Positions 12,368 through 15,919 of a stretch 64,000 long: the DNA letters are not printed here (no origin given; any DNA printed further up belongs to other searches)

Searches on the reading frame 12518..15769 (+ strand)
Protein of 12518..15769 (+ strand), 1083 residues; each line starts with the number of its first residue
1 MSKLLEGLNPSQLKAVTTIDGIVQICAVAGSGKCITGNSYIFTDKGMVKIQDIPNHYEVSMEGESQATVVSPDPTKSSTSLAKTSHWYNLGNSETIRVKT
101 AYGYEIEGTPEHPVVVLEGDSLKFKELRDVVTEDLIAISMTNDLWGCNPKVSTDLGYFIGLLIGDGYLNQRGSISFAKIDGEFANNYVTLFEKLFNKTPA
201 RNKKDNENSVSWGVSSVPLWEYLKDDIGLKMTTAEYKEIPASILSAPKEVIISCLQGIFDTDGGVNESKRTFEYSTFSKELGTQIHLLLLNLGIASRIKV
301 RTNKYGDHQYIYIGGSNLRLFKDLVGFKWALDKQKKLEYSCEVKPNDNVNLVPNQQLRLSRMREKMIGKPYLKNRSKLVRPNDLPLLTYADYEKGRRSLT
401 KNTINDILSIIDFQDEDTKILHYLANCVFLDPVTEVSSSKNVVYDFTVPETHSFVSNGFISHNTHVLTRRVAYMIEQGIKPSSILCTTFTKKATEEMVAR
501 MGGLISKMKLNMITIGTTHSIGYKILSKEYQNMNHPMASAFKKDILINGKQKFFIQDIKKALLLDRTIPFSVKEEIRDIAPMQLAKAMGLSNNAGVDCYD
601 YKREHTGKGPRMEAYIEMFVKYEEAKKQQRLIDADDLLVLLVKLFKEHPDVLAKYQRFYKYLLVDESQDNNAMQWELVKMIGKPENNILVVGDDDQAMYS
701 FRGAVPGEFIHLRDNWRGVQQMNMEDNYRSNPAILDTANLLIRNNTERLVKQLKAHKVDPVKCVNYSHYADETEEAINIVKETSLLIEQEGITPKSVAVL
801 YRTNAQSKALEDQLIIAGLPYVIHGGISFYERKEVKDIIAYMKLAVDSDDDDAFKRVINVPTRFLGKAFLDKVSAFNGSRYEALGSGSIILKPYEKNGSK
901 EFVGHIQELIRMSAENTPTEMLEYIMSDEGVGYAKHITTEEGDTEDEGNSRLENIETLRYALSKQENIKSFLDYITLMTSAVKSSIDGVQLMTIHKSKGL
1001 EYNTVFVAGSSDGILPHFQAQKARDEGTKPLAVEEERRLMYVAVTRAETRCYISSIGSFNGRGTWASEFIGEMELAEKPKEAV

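Call 11: search_protein_families(library=phrogs, proteins=[window:12518-15769:+], max_evalue=0.001)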
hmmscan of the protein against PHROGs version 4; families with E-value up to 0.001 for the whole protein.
window:12518-15769:+ (1083 aa): 7 families
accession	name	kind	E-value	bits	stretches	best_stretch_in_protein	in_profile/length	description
phrog_1967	-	DNA, RNA and nucleotide metabolism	8.8e-140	468.7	1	464-1079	180-698/776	DNA helicase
phrog_9666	-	unknown function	2.7e-31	109.5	2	21-328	52-358/779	-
phrog_17415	-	head and packaging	5.4e-09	35.6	1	24-147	180-291/940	terminase large subunit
phrog_30356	-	DNA, RNA and nucleotide metabolism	1e-07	31.4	1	32-301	383-637/823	helicase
phrog_25205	-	unknown function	7.4e-06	25.5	1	649-766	174-284/607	-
phrog_325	-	DNA, RNA and nucleotide metabolism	6.5e-05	22.4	0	992-1053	821-866/986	Dda-like helicase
phrog_26446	-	DNA, RNA and nucleotide metabolism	0.00034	19.8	0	33-273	366-597/761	anaerobic ribonucleoside reductase large subunit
